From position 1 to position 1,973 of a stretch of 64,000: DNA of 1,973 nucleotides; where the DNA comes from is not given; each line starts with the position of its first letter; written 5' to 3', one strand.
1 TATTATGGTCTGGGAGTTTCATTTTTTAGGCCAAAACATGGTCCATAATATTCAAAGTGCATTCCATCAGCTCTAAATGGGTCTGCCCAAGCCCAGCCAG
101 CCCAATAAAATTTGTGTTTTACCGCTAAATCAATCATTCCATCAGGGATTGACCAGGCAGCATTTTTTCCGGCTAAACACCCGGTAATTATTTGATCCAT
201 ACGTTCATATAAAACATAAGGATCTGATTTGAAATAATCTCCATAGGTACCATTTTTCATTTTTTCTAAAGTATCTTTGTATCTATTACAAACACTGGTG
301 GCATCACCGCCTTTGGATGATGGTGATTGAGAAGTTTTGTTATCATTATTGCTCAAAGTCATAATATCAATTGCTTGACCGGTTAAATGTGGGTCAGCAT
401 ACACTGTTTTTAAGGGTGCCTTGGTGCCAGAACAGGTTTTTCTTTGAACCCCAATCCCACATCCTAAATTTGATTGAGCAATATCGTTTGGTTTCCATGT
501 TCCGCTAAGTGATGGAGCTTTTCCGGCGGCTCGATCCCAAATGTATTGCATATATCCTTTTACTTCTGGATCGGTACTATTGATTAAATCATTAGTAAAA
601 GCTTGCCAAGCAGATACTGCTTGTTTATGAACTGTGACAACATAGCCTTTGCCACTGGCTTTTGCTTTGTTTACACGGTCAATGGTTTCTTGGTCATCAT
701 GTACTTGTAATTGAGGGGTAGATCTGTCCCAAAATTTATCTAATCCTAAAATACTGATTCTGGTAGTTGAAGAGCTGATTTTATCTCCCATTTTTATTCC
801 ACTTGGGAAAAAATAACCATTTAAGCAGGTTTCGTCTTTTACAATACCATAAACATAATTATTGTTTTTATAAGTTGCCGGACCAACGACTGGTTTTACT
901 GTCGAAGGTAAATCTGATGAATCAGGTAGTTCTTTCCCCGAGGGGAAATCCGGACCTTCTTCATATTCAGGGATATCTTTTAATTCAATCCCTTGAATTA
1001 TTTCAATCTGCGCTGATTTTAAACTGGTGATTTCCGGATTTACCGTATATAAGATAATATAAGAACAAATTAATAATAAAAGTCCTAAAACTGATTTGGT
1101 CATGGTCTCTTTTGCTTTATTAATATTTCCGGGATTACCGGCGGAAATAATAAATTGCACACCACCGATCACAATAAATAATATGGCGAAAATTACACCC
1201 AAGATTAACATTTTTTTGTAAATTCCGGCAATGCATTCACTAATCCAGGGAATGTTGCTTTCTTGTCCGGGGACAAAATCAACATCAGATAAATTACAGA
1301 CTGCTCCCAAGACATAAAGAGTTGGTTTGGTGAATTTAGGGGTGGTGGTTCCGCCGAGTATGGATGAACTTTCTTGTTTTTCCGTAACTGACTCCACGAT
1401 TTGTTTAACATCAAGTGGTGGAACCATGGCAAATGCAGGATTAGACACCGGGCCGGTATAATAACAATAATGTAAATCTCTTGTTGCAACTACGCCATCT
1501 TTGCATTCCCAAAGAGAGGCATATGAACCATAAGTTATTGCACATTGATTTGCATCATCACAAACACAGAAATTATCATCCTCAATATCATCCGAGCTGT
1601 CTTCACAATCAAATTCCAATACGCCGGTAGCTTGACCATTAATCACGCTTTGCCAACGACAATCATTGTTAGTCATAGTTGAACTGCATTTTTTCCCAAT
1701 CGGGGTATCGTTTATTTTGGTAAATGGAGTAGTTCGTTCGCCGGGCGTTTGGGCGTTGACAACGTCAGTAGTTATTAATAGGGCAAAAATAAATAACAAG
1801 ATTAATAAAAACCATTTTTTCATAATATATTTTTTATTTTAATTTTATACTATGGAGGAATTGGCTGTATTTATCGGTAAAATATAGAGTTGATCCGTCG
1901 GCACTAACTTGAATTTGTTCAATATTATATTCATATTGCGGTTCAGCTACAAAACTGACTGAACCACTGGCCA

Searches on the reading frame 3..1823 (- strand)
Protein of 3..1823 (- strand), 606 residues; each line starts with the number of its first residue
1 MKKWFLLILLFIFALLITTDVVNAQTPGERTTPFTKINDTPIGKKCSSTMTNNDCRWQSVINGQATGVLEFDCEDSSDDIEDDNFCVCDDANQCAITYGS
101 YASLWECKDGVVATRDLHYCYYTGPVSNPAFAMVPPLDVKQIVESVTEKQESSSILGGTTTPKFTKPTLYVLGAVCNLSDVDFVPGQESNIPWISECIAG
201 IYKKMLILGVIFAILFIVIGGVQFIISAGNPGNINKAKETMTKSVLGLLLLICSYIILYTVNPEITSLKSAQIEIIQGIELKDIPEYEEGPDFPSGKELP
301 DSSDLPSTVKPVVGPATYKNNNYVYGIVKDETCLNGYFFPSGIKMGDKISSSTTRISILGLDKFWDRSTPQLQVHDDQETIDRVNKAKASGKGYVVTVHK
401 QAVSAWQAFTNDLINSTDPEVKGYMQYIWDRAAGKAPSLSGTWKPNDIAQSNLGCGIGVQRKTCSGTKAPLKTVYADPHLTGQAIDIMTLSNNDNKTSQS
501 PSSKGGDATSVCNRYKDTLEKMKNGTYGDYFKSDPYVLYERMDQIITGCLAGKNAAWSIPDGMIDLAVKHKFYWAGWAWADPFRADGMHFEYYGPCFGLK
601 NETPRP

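Call 46: search_protein_families(library=pfam, proteins=[window:3-1823:-], max_evalue=0.00001)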
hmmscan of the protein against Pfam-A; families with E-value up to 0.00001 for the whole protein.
window:3-1823:- (606 aa): 1 family
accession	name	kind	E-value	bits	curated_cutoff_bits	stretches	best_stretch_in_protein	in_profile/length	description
PF18895.5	T4SS_pilin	-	2.9e-08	34.1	26.6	1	193-259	4-69/71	Type IV secretion system pilin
